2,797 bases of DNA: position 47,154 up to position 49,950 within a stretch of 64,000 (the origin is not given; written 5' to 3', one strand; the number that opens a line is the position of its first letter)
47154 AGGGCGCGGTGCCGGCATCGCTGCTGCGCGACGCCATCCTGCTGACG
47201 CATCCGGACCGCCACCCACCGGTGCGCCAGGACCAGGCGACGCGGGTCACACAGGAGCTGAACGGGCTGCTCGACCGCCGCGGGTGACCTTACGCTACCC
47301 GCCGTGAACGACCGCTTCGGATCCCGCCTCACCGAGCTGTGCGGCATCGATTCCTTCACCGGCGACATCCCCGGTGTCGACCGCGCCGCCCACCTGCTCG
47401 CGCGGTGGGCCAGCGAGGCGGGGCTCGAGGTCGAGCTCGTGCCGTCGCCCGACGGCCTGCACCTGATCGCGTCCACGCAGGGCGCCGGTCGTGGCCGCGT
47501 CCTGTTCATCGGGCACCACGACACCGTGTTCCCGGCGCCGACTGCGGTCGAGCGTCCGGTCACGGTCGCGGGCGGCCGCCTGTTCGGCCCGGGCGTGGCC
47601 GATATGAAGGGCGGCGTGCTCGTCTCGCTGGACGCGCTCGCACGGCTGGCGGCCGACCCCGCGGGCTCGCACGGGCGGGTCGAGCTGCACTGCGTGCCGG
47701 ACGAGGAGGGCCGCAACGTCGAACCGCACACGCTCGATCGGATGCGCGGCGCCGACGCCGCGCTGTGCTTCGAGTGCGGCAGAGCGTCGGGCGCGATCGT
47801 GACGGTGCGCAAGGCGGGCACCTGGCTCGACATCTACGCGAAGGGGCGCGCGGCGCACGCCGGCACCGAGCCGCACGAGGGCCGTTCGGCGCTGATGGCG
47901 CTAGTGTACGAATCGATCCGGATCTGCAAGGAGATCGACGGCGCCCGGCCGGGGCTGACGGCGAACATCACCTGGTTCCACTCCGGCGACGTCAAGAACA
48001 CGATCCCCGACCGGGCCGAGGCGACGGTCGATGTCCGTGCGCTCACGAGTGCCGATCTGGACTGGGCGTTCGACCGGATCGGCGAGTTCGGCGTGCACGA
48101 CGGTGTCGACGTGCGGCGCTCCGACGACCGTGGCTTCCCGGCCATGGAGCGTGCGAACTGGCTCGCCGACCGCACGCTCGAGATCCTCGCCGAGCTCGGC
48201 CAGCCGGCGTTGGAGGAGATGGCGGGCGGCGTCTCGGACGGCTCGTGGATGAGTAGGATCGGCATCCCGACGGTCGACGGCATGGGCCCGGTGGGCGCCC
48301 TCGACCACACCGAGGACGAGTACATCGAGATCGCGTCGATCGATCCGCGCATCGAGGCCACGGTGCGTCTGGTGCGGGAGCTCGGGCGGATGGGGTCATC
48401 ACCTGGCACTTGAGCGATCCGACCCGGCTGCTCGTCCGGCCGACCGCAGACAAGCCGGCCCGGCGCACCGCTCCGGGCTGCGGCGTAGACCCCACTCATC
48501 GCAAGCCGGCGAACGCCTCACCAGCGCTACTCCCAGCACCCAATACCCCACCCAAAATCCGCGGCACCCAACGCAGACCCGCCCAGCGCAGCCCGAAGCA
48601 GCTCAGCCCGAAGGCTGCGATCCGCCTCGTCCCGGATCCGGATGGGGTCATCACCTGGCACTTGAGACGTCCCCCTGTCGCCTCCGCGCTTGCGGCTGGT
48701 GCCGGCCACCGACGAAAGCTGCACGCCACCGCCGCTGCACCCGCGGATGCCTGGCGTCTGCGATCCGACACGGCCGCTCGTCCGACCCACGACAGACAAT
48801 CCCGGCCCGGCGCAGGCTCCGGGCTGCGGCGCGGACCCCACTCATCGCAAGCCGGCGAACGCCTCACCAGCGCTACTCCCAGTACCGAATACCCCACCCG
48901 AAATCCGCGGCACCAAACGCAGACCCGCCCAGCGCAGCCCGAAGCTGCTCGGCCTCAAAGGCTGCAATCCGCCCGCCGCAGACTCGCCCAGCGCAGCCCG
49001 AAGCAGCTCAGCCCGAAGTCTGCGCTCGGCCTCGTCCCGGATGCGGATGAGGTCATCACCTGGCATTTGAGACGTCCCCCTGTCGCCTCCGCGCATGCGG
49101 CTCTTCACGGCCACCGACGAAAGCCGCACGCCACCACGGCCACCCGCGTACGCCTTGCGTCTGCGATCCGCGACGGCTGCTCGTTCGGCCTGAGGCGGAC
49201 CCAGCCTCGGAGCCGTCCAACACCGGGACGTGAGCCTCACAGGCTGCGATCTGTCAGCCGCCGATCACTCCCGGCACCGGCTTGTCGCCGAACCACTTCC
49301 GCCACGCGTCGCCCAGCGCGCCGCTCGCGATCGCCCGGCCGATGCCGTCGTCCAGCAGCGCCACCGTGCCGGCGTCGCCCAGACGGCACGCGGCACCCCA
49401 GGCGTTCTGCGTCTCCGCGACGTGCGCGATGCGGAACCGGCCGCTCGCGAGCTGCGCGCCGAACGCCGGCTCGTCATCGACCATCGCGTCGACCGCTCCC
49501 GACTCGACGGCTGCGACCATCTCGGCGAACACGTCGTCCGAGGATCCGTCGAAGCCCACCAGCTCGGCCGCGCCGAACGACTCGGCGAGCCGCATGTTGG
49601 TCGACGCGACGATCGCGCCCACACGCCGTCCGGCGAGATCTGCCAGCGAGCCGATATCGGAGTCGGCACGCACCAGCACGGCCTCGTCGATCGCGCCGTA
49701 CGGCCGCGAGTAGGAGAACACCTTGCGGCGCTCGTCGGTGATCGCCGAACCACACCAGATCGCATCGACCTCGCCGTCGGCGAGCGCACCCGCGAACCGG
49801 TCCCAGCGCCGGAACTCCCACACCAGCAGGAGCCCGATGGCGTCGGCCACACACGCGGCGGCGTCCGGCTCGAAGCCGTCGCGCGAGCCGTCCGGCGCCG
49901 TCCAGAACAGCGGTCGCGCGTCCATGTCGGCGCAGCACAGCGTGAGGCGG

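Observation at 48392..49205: Mosaic degenerate tandem repeat fills the 840-bp convergent spacer between the M20 peptidase and the SBP-like gene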

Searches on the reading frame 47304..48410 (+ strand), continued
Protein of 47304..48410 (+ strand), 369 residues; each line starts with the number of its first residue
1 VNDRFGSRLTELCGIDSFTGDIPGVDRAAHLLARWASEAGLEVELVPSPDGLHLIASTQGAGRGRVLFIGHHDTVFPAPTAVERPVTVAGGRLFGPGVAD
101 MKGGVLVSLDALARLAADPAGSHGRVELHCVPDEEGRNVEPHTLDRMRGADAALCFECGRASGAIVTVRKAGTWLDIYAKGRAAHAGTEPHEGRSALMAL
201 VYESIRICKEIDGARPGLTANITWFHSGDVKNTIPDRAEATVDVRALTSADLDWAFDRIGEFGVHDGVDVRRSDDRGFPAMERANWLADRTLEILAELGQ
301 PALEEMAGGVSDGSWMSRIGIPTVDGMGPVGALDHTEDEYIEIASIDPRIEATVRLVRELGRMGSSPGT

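Call 37: find_encoding_contigs(protein=P0024, flank=6000, max_places=4)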
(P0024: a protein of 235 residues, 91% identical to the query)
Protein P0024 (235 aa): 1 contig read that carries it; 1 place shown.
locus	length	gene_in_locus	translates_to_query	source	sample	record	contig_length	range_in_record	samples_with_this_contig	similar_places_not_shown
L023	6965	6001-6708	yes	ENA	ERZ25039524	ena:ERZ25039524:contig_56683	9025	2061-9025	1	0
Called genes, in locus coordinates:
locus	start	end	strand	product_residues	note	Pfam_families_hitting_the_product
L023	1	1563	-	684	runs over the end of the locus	-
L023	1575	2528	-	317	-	PF00491:Arginase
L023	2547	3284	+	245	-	PF00106:adh_short, PF08659:KR (weak), PF13561:adh_short_C2, PF23441:SDR (weak)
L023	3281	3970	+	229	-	PF00106:adh_short, PF13561:adh_short_C2, PF08659:KR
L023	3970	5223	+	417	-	PF00743:FMO-like, PF01266:DAO (faint), PF07992:Pyr_redox_2, PF13450:NAD_binding_8 (weak), PF13454:NAD_binding_9 (faint), PF13738:Pyr_redox_3, PF13434:Lys_Orn_oxgnase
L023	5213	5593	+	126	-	PF13560:HTH_31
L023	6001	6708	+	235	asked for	PF01546:Peptidase_M20, PF07687:M20_dimer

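Call 38: find_encoding_contigs(protein=P0106, flank=6000, max_places=2)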
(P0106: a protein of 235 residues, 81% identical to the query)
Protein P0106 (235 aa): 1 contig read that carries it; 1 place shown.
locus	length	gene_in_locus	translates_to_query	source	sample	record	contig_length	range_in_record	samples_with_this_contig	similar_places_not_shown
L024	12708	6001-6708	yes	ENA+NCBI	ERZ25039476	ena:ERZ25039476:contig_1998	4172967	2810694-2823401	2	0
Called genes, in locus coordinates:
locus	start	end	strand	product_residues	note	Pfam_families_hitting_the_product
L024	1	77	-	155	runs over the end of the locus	-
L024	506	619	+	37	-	-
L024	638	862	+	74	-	-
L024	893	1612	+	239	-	-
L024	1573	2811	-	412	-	PF00491:Arginase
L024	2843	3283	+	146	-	PF00106:adh_short, PF13561:adh_short_C2, PF23441:SDR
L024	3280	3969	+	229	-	PF00106:adh_short, PF13561:adh_short_C2, PF08659:KR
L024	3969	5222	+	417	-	PF00743:FMO-like, PF01266:DAO (faint), PF07992:Pyr_redox_2, PF13450:NAD_binding_8 (weak), PF13454:NAD_binding_9 (faint), PF13738:Pyr_redox_3, PF13434:Lys_Orn_oxgnase (weak)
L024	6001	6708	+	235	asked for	PF01546:Peptidase_M20 (weak), PF07687:M20_dimer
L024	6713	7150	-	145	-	PF00903:Glyoxalase, PF13468:Glyoxalase_3 (weak), PF13669:Glyoxalase_4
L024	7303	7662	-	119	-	-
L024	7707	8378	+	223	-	PF01325:Fe_dep_repress (weak), PF02742:Fe_dep_repr_C, PF04023:FeoA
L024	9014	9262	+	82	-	-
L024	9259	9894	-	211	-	PF12697:Abhydrolase_6, PF00561:Abhydrolase_1, PF00975:Thioesterase (weak), PF01738:DLH (weak), PF12146:Hydrolase_4, PF20408:Abhydrolase_11, PF12695:Abhydrolase_5 (weak)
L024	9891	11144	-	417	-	-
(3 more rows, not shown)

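Call 68: find_encoding_contigs(protein=P0020, flank=5000, max_places=3)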
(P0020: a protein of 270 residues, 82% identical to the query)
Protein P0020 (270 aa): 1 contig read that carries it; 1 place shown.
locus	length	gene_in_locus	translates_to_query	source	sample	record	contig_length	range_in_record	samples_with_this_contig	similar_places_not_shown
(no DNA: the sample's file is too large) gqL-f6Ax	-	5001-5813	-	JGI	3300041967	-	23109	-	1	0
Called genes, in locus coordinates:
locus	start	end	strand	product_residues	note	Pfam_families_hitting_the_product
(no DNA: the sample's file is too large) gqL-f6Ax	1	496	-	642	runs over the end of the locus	-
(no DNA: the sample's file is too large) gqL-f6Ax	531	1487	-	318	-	PF00491:Arginase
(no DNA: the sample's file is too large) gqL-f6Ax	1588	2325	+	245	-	PF00106:adh_short, PF08659:KR, PF23441:SDR (faint), PF13561:adh_short_C2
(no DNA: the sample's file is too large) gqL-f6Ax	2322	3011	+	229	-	PF00106:adh_short, PF13561:adh_short_C2, PF08659:KR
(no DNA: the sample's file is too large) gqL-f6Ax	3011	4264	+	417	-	-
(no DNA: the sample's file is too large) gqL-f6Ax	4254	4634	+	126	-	PF13560:HTH_31, PF01381:HTH_3 (weak)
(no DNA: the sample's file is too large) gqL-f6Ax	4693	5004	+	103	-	-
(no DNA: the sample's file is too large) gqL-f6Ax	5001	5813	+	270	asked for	PF01546:Peptidase_M20, PF07687:M20_dimer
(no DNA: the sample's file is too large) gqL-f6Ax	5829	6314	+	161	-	-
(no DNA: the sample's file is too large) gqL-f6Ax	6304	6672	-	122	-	-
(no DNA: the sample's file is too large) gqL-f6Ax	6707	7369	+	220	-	PF01325:Fe_dep_repress, PF12802:MarR_2 (faint), PF02742:Fe_dep_repr_C, PF04023:FeoA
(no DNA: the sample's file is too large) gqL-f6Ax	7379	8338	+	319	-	PF01370:Epimerase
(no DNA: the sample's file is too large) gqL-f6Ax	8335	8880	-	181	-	PF00975:Thioesterase (weak), PF12697:Abhydrolase_6, PF01738:DLH (weak), PF12146:Hydrolase_4, PF00561:Abhydrolase_1 (weak), PF20408:Abhydrolase_11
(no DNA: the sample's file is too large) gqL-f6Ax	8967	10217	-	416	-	-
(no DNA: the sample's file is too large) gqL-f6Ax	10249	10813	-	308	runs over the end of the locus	PF16881:LIAS_N (faint), PF04055:Radical_SAM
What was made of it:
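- Tried and rejected: The last contig look-up (P0020) returned gene calls but no DNA (call 68).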

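Call 80: list_cluster_members(proteins=[P0001, P0003, P0121])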
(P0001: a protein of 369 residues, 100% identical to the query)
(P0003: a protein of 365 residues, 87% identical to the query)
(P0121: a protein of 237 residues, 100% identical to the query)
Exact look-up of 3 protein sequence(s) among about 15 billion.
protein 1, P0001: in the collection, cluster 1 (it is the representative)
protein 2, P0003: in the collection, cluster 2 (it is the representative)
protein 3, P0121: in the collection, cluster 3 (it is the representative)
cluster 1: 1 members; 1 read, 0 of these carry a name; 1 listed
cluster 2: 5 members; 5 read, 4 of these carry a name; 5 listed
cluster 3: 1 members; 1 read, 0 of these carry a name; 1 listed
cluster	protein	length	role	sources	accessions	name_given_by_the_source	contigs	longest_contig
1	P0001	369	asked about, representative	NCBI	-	-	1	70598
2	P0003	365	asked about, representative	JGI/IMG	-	glutamate carboxypeptidase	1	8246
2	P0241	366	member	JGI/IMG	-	glutamate carboxypeptidase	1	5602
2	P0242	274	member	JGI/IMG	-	glutamate carboxypeptidase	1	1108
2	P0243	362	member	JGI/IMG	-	glutamate carboxypeptidase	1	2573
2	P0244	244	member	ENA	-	-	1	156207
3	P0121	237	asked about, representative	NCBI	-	-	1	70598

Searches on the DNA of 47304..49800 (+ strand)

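Call 6: search_rna_families(source=window, start=47800, end=49800, threshold=evalue, max_evalue=1)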
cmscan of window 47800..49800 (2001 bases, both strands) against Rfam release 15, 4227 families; matches with E-value up to 1: 1.
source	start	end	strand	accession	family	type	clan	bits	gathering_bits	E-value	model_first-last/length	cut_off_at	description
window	48779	48845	-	RF02467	Ms_IGR-2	Gene; sRNA;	-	17.7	45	0.76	1-82/82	no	Mycobacterium sRNA Ms_IGR-2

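Call 48: search_rna_families(sources=[L004, L023], threshold=evalue, max_evalue=1)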
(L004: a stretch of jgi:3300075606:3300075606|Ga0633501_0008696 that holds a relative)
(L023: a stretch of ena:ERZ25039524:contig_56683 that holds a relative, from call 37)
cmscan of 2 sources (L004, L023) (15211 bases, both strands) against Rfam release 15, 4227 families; matches with E-value up to 1: 1.
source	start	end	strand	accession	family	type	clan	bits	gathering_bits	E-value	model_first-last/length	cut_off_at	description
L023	6562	6648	+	RF00062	HgcC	Gene;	-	19.3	50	0.96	1-130/130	no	HgcC family RNA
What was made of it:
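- There is no Rfam match at E below 0.76 (calls 6, 48).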

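Call 57: search_dna_similar(query=window:48387-49253:+, collection=plasmids, mode=distant, max_evalue=0.001)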
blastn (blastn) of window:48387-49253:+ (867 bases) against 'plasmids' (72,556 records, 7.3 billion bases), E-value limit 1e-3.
No match.

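Call 58: search_dna_similar(query=window:48387-49253:+, collection=phages, mode=distant, max_evalue=0.001)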
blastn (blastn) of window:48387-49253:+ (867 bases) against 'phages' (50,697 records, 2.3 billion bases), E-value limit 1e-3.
No match.

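Call 69: search_dna_similar(query=L004:5495-6195:+, collection=plasmids, mode=distant, max_evalue=0.01)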
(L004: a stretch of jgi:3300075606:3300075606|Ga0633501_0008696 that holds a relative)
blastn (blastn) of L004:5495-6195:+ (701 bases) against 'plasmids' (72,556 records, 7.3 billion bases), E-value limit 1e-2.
No match.
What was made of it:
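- Tried and rejected: blastn against plasmids and phages gave no match (calls 57, 58, 69).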

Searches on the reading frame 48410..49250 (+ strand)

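Call 75: search_protein_families(library=pfam, proteins=[window:48410-49250:+], max_evalue=1)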
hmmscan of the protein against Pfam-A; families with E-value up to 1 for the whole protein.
window:48410-49250:+ (280 aa): 1 family
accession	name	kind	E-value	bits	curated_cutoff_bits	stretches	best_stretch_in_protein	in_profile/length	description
PF09533.15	DUF2380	-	0.037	13.9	26.3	1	77-114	35-72/187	Predicted lipoprotein of unknown function (DUF2380)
